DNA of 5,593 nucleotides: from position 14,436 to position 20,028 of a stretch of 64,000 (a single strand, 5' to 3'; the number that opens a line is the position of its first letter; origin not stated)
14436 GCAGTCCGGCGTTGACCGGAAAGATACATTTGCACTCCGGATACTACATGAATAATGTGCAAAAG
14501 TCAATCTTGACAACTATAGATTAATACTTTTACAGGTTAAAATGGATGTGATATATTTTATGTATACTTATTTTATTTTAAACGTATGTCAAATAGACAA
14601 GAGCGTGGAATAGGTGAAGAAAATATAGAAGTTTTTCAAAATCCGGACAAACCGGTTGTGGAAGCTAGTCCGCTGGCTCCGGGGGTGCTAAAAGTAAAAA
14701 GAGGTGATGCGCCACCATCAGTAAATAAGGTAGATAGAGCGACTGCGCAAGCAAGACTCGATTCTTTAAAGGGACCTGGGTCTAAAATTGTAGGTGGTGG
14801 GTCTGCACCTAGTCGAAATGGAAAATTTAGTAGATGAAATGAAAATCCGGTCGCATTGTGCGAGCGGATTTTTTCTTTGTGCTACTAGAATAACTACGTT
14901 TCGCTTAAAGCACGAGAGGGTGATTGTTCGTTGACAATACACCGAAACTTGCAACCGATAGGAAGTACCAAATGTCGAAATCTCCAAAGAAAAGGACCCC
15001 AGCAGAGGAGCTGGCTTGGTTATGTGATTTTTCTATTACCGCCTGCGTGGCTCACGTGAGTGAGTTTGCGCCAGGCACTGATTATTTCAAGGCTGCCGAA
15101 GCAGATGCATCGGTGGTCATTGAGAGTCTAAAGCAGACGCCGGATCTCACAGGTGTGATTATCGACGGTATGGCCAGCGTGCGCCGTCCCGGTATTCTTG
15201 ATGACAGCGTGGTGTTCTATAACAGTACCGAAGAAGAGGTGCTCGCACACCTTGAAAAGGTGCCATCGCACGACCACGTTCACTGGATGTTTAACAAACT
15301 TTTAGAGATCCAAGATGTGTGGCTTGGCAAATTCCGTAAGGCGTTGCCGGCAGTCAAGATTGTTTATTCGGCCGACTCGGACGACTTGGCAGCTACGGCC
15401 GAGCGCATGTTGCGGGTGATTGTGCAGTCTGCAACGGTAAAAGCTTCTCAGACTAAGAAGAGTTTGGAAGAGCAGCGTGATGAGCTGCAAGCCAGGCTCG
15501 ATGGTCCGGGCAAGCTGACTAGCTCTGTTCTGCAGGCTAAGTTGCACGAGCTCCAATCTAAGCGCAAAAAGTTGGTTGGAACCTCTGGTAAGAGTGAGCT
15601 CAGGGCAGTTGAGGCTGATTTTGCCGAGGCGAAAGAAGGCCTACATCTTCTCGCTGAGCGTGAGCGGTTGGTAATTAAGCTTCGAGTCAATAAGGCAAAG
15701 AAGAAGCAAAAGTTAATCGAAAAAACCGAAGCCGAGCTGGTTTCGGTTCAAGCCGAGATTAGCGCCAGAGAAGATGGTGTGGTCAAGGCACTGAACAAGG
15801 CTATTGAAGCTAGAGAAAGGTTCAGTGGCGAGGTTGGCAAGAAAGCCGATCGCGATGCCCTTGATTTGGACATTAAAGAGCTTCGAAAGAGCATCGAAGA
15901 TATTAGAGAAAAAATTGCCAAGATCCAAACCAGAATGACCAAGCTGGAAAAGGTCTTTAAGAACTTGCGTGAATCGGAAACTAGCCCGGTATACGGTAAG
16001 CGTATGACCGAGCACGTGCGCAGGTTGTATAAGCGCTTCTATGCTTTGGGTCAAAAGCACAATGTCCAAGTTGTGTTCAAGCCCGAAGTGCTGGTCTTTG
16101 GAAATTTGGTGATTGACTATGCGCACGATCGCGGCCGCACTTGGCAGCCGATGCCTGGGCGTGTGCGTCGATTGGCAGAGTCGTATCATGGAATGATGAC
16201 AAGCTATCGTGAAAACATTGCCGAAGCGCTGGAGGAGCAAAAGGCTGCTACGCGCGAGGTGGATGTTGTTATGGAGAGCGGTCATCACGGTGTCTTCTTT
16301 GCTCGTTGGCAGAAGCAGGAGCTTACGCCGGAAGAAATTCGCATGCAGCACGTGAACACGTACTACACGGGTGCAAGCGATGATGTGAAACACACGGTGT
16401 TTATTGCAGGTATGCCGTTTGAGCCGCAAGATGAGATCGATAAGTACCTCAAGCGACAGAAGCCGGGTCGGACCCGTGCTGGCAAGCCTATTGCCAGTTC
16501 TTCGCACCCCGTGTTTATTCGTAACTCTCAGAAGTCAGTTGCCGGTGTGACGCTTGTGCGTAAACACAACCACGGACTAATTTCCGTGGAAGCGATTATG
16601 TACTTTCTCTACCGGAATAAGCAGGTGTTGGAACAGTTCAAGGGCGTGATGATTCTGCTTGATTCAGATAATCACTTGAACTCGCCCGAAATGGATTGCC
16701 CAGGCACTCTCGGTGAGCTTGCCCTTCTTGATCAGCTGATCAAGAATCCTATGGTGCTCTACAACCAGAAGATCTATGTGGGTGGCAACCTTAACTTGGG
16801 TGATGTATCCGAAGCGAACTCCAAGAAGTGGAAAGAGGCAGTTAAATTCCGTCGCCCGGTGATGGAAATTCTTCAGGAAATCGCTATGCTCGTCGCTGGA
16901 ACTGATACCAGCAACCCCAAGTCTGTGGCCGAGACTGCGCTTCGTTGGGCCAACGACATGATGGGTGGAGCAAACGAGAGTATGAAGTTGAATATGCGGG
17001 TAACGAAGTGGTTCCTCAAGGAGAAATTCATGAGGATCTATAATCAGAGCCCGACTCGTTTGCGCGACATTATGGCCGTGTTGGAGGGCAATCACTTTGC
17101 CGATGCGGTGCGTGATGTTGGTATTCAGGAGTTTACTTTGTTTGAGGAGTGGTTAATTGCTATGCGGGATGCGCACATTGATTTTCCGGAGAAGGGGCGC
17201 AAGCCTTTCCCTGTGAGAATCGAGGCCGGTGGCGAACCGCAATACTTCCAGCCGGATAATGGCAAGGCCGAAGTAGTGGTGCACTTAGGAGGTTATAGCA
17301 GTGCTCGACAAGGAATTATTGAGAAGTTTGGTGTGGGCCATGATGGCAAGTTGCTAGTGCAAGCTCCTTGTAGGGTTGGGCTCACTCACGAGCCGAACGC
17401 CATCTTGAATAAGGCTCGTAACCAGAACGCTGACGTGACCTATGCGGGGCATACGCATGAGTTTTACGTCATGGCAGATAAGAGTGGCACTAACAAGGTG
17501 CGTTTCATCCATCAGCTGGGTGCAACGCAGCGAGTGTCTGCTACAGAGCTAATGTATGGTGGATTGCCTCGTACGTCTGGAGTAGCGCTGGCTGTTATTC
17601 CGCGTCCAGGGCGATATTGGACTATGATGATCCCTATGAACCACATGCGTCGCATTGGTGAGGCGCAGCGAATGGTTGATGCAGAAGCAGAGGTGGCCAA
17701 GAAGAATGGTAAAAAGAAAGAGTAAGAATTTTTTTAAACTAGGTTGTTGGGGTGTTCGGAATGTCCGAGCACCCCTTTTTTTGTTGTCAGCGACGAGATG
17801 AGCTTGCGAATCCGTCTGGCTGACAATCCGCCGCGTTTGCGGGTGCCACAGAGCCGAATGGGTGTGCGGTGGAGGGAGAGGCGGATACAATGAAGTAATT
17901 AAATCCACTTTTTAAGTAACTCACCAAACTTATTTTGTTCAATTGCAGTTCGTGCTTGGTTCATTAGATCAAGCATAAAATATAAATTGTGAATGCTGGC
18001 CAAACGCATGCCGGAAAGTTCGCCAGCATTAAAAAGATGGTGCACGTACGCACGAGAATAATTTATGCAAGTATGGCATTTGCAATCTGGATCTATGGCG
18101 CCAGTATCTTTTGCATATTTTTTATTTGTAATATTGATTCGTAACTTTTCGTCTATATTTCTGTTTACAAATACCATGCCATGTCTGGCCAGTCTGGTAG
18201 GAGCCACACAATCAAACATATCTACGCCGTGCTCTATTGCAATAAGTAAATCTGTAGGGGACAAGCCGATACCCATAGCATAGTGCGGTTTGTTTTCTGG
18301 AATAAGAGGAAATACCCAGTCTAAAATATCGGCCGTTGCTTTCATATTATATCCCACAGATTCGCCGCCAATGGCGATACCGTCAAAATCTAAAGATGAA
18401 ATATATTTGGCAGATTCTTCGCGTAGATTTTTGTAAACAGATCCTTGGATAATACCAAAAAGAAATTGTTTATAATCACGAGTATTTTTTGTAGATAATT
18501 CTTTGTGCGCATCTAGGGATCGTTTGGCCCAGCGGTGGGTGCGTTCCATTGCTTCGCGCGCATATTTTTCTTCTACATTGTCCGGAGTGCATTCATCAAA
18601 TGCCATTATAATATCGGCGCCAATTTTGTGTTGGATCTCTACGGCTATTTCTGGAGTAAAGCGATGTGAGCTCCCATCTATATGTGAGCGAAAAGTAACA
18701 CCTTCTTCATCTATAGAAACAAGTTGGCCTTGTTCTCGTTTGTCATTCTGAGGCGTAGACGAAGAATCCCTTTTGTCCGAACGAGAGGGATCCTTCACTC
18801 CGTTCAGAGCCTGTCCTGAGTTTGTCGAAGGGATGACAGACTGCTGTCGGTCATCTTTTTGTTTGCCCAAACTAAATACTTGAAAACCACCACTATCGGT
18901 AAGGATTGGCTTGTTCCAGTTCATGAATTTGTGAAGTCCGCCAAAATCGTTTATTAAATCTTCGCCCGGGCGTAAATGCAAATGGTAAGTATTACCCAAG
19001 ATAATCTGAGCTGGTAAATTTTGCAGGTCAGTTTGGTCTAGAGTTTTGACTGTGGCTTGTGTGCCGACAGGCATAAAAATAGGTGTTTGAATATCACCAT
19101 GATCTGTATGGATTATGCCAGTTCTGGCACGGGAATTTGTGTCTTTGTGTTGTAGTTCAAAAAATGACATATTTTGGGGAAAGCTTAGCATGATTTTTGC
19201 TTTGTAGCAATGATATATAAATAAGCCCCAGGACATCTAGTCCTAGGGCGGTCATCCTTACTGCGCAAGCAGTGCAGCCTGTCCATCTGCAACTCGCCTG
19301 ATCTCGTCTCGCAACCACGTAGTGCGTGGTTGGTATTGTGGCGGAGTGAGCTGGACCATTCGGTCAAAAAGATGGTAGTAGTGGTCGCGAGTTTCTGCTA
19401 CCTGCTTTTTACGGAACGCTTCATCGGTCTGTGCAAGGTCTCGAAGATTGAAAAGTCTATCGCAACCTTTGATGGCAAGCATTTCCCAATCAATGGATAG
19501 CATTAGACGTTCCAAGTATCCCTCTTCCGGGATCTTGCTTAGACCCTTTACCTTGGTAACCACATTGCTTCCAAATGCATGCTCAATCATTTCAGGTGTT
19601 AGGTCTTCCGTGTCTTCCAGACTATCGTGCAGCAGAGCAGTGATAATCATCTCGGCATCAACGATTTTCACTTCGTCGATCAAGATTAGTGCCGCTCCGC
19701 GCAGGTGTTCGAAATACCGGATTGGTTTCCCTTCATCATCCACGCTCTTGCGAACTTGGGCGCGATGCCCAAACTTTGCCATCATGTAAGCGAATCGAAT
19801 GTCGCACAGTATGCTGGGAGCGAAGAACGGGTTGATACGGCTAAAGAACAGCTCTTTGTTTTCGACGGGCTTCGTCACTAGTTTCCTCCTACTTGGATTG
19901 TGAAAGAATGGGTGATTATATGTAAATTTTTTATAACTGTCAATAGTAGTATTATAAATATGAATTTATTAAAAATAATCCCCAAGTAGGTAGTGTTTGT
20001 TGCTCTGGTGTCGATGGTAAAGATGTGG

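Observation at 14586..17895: GC-rich locus encoding a small Gly-rich protein and a 933-aa coiled-coil protein with degenerate phosphoesterase-like motifs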

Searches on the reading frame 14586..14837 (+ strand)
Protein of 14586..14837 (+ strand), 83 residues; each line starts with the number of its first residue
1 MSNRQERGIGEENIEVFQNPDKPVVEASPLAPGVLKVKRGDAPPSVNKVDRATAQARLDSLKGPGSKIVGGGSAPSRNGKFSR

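Call 8: search_protein_families(library=pfam, proteins=[window:14586-14837:+], max_evalue=1)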
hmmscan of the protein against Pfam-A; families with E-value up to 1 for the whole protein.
window:14586-14837:+ (83 aa): 0 families

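Call 9: search_protein_families(library=phrogs, proteins=[window:14586-14837:+], max_evalue=1)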
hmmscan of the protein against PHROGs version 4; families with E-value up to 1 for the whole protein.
window:14586-14837:+ (83 aa): 0 families

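Call 78: find_homologous_proteins(query=window:14586-14837:+, max_evalue=10)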
Query window:14586-14837:+ (83 aa): 3 proteins with E <= 10 among 4 candidates.
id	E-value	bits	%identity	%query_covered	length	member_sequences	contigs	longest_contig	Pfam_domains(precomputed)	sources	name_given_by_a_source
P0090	9.8e-46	171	100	100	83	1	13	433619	-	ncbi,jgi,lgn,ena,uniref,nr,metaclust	ncbi:MAG: hypothetical protein A2563_03300 [Candidatus Magasanikbacteria bacterium RIFOXYD1_FULL_40_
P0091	2.9e-32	128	81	100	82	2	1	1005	-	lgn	-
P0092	1.8e-31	125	76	100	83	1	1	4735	-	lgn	-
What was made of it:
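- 14586..14837 (+): Small ORF of 83 aa: basic (pI 10.1), 12% Gly, GC3 0.23. Two relatives are 76-81% identical (call 78).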

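Call 79: find_encoding_contigs(protein=P0092, flank=5000, max_places=2)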
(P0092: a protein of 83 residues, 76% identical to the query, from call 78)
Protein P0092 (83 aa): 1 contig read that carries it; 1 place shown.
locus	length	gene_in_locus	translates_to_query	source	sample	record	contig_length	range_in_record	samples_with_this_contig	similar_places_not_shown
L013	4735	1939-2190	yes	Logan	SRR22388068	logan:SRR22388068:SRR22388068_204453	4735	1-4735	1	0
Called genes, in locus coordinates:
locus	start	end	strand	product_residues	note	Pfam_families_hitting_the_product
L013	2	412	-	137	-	?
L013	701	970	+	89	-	-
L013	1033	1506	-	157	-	PF02590:SPOUT_MTase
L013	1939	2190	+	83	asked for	-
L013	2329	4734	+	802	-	?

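Call 80: find_encoding_contigs(protein=P0091, flank=5000, max_places=2)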
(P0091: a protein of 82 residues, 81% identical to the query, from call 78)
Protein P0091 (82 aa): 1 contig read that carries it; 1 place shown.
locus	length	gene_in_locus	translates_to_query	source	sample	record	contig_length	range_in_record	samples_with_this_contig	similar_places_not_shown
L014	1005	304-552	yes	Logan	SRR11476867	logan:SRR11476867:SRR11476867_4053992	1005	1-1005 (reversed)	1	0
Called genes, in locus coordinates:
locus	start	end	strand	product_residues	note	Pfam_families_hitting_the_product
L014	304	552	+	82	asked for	-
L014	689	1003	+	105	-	?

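Call 85: search_protein_families(library=padloc, proteins=[window:14586-14837:+], max_evalue=1)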
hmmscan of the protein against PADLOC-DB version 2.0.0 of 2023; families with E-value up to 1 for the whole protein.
window:14586-14837:+ (83 aa): 0 families

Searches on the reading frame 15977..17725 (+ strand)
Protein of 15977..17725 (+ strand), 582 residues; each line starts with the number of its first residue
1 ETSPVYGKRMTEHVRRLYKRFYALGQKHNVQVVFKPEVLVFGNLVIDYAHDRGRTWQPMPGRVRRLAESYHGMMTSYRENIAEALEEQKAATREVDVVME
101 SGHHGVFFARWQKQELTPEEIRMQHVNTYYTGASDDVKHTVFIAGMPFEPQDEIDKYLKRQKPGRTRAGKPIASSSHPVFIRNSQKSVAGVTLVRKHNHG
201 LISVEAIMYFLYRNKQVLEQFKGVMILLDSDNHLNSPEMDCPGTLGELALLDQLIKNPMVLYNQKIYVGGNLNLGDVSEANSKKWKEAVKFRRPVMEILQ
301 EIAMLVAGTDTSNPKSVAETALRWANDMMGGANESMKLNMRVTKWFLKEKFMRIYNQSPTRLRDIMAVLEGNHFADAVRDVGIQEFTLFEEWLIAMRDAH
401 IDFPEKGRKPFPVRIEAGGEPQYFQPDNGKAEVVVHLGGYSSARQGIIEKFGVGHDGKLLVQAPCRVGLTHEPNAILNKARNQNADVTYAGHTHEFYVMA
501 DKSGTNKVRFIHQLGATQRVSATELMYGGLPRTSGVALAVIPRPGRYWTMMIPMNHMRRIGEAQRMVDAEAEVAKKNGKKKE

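Call 64: predict_structure(alignment_id=A5)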
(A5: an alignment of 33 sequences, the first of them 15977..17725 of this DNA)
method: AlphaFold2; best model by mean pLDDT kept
length: 582 residues; sequences in the alignment: 33
mean_pLDDT: 73.9   pTM: 0.79
mean pLDDT of the five models: 73.9, 70.8, 61.0, 60.0, 46.2
residues with pLDDT >= 90: 119; 70-90: 261; 50-70: 112; < 50: 90
segments of 3 or more residues with pLDDT < 50: 1-7, 52-74, 124-128, 161-176, 280-292, 331-333, 420-424, 441-443, 520-529
pLDDT, mean of each block of 10 residues (from residue 1): 44 66 77 75 83 38 44 57 82 82 69 69 51 60 73 63 43 48 66 88 92 90 92 68 85 92 93 73 44 54 77 84 67 62 86 93 89 70 81 90 88 75 52 80 68 91 93 83 91 82 85 74 45 83 95 85 86 78 49
secondary structure, 60 per line:
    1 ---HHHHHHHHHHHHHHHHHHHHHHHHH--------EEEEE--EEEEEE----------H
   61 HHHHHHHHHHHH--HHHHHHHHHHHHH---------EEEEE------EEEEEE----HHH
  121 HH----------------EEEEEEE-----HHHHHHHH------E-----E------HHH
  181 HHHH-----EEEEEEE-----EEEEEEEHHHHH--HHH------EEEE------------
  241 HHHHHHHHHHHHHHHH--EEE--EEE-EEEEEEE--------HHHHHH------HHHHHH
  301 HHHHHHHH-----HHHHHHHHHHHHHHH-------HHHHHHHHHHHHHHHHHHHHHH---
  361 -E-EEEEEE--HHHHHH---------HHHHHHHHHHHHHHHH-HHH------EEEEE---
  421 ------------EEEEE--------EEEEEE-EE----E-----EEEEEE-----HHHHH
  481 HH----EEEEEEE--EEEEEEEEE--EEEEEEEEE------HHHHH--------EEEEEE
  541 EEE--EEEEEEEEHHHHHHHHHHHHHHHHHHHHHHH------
elements in order: H4-28 E37-41 E44-49 H60-72 H75-87 E97-101 E108-113 H118-122 E139-145 H151-158 H178-184 E190-196 E202-208 H209-213 E225-228 H241-256 E259-261 E264-266 E268-274 H283-288 H295-308 H314-328 H336-357 E364-369 H372-377 H387-402 E413-417 E433-437 E446-451 E465-470 H476-482 E487-493 E496-504 E507-515 H522-526 E535-543 E546-553 H554-576

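Call 66: fold_search(model_id=the predicted structure, library=pdb)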
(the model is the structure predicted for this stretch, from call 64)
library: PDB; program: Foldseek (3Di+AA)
matches with E <= 10: 505; with E <= 0.001: 1
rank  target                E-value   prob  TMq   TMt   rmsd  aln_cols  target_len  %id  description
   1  9a6c_B                2.9e-04  0.99  0.21  0.25  11.0       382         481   10  Integrative model of YYDD-YYDB by crosslinking MS and deep learning (released 2024-09-18)
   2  2a22_B                3.0e-03  1.00  0.22  0.55   7.0       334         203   10  Structure of Vacuolar Protein Sorting 29 from Cryptosporidium Parvum (released 2005-08-16)
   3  8ttd_A                4.7e-03  0.97  0.12  0.32   5.8       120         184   18  Structure of VPS29 complexed with Fam21A repeat 21 (1328-1341) (released 2024-08-21)
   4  1ute_A                7.9e-03  0.66  0.21  0.35  13.2       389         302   11  PIG PURPLE ACID PHOSPHATASE COMPLEXED WITH PHOSPHATE (released 1999-10-01)
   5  5wly                  1.6e-02  0.94  0.23  0.53   7.7       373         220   12  E. coli LpxH- 8 mutations (released 2018-04-11)
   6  6xsa_A                1.8e-02  0.85  0.13  0.33   5.8       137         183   17  Crystal structure of human Vps29 complexed with RaPID-derived cyclic peptide RT-L2 (released 2021-07-14)
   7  6xs7_A                1.9e-02  0.95  0.12  0.35   3.8       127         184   16  Crystal structure of human Vps29 complexed with RaPID-derived cyclic peptide RT-D2 (released 2021-07-14)
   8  4lu9_A                4.3e-02  0.47  0.22  0.34   9.2       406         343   11  Crystal structure of E.coli SbcD at 2.5 angstrom resolution (released 2014-08-27)
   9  6tny_B                6.1e-02  0.66  0.23  0.30  10.3       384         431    8  Processive human polymerase delta holoenzyme (released 2019-12-18)
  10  2qfp_A                6.9e-02  0.18  0.19  0.24  18.6       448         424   10  Crystal structure of red kidney bean purple acid phosphatase in complex with fluoride (released 2008-10-14)
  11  1kbp_A                7.3e-02  0.20  0.19  0.25  17.3       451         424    9  KIDNEY BEAN PURPLE ACID PHOSPHATASE (released 1996-10-14)
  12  4lu9_C                9.2e-02  0.28  0.20  0.32   9.3       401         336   12  Crystal structure of E.coli SbcD at 2.5 angstrom resolution (released 2014-08-27)
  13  1xzw_A                1.2e-01  0.21  0.22  0.28  16.1       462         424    8  Sweet potato purple acid phosphatase/phosphate complex (released 2004-12-14)
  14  1xzw_B                1.2e-01  0.21  0.22  0.28  16.1       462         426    8  Sweet potato purple acid phosphatase/phosphate complex (released 2004-12-14)
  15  4lty_C                1.3e-01  0.21  0.20  0.32   9.3       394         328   13  Crystal Structure of E.coli SbcD at 1.8 A Resolution (released 2014-02-26)
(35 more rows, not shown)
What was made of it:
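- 16628..17638 (+): Catalytic calcineurin-like metallophosphoesterase domain (residues 569-905). Motifs: I DSDNH 16661-16675, II GD 16799-16804, III GNH 17087-17095, IV THEPN 17384-17398, V GHTHE 17447-17461. In the PDB search with the C-terminal model, 22 of the top 23 hits are this fold (call 66).
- Fold: in the PDB search with the 582-aa C-terminal model, 22 of the top 23 hits are metallophosphoesterase-fold proteins (YydB model 9a6c_B at 2.9e-4, Vps29, purple acid phosphatase, LpxH, SbcD, Pol delta B subunit, call 66). Vps29 and Pol delta B subunit are among the fold neighbours (call 66).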

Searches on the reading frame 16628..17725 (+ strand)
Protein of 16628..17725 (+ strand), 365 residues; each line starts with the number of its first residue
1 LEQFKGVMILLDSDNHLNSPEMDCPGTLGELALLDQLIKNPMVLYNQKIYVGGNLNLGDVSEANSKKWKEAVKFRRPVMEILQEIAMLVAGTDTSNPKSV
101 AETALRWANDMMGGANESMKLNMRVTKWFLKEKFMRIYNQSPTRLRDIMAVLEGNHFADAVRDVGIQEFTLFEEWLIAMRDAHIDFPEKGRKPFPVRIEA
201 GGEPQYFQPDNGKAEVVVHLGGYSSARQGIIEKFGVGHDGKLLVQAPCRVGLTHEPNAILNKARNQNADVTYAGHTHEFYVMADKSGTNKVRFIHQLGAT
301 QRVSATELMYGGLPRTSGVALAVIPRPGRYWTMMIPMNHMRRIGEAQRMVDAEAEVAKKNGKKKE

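Call 106: search_solved_structures(query=window:16628-17725:+, max_evalue=10)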
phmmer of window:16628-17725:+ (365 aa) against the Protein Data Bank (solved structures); distinct sequences matched with E-value up to 10: 1.
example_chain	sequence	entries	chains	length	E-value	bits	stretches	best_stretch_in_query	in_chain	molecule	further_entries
8ti9_E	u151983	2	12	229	1.5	11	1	5-58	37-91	Shedu protein SduA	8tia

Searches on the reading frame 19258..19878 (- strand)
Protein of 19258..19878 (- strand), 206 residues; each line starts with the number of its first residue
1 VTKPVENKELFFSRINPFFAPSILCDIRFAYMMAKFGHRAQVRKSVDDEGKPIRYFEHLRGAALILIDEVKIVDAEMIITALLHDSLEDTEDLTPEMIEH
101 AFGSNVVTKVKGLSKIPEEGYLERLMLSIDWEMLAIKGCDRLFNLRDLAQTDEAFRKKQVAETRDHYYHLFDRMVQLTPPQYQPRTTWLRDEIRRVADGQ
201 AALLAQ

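Call 28: search_protein_families(library=pfam, proteins=[window:19258-19878:-], max_evalue=0.01)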
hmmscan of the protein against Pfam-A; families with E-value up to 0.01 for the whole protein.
window:19258-19878:- (206 aa): 1 family
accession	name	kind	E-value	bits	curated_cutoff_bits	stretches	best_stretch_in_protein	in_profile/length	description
PF13328.12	HD_4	-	8.5e-14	52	27.2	1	49-170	14-149/156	HD domain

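Call 86: search_protein_families(library=ncbifam, proteins=[window:19258-19878:-], max_evalue=1)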
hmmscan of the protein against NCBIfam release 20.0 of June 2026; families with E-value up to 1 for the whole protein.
window:19258-19878:- (206 aa): 2 families
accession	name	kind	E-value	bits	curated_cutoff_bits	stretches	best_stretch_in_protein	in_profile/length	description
TIGR00691.1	spoT_relA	subfamily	2.7e-13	49.1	499.2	1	30-174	1-148/687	RelA/SpoT family protein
NF008303.0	PRK11092.1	equivalog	3.9e-10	38.6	947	1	20-173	16-172/702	bifunctional GTP diphosphokinase/guanosine-3',5'-bis pyrophosphate 3'-pyrophosphohydrolase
